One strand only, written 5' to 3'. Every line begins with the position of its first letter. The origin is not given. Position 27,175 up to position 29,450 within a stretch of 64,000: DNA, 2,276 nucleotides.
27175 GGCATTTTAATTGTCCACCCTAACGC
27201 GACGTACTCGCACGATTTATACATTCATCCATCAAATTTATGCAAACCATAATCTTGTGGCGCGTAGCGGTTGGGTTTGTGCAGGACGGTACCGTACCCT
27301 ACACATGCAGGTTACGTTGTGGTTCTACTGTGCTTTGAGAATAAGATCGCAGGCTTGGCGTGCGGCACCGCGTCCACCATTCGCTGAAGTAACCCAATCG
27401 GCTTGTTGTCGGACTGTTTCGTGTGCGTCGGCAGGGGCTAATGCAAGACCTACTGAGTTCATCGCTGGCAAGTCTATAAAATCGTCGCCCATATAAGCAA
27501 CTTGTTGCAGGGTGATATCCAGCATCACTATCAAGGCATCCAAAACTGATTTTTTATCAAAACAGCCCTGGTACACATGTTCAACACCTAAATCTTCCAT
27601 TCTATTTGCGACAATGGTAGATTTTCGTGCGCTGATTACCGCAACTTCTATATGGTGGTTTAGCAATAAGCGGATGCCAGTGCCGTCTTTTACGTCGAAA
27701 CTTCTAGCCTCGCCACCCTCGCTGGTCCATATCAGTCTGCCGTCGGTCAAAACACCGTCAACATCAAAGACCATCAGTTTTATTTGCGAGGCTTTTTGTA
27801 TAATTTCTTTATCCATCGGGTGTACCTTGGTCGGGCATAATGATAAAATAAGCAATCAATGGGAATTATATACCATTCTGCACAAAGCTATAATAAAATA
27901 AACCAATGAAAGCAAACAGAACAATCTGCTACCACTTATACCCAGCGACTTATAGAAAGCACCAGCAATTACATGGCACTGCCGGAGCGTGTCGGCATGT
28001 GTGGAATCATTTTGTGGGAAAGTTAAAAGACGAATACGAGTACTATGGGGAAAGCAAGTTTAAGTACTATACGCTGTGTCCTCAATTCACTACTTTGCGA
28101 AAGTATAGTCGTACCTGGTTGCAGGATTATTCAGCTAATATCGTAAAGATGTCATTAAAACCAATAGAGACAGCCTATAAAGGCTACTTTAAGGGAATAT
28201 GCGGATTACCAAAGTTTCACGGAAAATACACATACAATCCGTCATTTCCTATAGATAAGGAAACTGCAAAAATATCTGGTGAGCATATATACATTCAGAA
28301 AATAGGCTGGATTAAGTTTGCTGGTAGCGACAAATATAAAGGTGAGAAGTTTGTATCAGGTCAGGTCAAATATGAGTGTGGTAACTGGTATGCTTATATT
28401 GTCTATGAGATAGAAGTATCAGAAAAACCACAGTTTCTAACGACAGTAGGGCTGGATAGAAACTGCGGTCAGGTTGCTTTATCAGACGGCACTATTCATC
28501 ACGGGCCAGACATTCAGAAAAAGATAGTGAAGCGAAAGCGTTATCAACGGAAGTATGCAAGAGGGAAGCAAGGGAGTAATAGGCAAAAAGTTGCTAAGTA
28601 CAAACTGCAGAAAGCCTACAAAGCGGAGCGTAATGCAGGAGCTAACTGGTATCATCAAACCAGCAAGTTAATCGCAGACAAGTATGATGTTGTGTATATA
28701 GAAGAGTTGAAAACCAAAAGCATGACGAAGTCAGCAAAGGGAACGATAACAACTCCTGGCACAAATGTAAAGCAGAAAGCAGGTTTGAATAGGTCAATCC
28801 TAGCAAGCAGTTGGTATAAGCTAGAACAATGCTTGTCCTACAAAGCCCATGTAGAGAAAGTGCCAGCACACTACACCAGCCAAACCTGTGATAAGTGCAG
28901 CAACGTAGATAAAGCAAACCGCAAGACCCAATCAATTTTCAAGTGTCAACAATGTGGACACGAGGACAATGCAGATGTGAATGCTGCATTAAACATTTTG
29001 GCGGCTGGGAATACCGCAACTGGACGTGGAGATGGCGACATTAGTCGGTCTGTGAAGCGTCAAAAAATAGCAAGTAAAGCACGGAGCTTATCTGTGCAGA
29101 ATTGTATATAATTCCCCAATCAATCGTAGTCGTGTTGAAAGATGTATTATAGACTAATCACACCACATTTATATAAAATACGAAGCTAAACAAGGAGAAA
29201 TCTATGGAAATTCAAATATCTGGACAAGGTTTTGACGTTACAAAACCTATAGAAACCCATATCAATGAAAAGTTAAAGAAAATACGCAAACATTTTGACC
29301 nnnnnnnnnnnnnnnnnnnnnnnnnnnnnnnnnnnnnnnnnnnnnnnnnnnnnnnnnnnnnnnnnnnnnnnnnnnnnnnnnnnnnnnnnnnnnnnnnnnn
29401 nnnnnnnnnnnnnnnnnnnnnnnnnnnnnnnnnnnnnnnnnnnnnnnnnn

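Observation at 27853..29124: tnpB-only element with 23-bp terminal inverted repeats and an 8-bp target-site-like direct repeat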

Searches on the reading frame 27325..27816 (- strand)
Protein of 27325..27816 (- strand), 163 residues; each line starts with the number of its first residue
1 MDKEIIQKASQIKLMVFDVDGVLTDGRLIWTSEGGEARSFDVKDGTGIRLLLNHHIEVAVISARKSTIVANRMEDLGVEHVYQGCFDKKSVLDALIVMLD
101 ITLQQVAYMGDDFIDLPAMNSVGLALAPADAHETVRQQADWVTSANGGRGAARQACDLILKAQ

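Call 61: find_homologous_proteins(query=window:27325-27816:-, max_evalue=1e-20)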
Query window:27325-27816:- (163 aa): 3628 proteins with E <= 1e-20 among 3773 candidates; the best 120 are listed.
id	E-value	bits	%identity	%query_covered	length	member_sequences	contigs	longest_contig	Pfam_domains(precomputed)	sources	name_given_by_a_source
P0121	5.7e-96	337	96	100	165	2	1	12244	PF08282.19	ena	-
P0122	7.2e-94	330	95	100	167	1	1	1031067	PF08282.19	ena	-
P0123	3.7e-91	321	99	91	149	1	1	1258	PF08282.19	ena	-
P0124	1.9e-90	319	90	100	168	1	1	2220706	PF00702.33,PF08282.19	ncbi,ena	-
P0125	9.9e-90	316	91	100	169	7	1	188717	PF08282.19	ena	-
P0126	3.0e-89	315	89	100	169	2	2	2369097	PF00702.33,PF08282.19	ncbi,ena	-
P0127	1.4e-86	306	87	100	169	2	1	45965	PF00702.33,PF08282.19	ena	-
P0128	3.7e-86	305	95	91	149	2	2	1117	PF08282.19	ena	-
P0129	2.2e-84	299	85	100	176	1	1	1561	PF00702.33,PF08282.19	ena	-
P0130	7.5e-84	297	84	100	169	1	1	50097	PF00702.33,PF08282.19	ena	-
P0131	1.7e-83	296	84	100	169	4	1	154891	PF00702.33,PF08282.19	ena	-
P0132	2.2e-81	289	82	100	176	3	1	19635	PF00702.33,PF08282.19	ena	-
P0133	2.7e-81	289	81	100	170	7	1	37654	PF00702.33,PF08282.19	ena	-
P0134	5.2e-77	275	78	100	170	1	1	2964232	PF00702.33,PF08282.19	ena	-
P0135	1.2e-76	274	80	100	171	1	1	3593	PF00702.33,PF08282.19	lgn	-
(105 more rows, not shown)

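Call 62: find_encoding_contigs(protein=P0122, flank=3500, max_places=3)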
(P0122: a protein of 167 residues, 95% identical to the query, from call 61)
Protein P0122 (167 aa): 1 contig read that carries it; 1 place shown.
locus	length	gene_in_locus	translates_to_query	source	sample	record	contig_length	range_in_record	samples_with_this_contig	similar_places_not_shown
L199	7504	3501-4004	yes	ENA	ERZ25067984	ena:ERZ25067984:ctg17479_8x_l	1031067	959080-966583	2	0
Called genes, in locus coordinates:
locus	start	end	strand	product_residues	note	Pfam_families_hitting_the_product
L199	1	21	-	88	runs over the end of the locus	PF00381:PTS-HPr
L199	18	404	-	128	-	PF03610:EIIA-man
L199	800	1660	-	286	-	PF03668:RapZ-like_N, PF22740:PapZ_C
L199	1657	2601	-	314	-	PF02603:Hpr_kinase_N, PF07475:Hpr_kinase_C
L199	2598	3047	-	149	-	PF00359:PTS_EIIA_2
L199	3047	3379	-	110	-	PF02482:Ribosomal_S30AE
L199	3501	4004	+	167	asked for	PF08282:Hydrolase_3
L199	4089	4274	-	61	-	-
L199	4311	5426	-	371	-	PF00291:PALP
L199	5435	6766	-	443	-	PF01408:GFO_IDH_MocA (faint), PF03447:NAD_binding_3, PF00742:Homoserine_dh, PF22629:ACT_AHAS_ss (faint), PF01842:ACT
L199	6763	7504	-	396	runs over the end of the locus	PF00155:Aminotran_1_2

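Call 63: find_encoding_contigs(protein=P0121, flank=3500, max_places=3)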
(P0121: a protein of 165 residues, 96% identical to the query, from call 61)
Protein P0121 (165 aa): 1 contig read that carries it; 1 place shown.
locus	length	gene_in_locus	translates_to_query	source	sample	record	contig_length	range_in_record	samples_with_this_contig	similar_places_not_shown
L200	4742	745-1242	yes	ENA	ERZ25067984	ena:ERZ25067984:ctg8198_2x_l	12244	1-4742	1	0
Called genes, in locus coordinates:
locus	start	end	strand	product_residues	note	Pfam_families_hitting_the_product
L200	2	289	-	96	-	?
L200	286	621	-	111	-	PF02482:Ribosomal_S30AE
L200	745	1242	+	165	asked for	PF08282:Hydrolase_3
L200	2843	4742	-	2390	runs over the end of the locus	PF12733:Cadherin-like (weak), PF07581:Glug (faint), PF12733:Cadherin-like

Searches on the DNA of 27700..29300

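Call 43: search_rna_families(source=window, start=27700, end=29300, threshold=evalue, max_evalue=1)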
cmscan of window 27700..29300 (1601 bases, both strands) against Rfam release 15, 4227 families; matches with E-value up to 1: 1.
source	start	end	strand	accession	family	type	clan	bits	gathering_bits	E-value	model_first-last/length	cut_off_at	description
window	27960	28031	+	RF02031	tpke11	Gene; sRNA;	-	18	43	1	1-77/77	no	tpke11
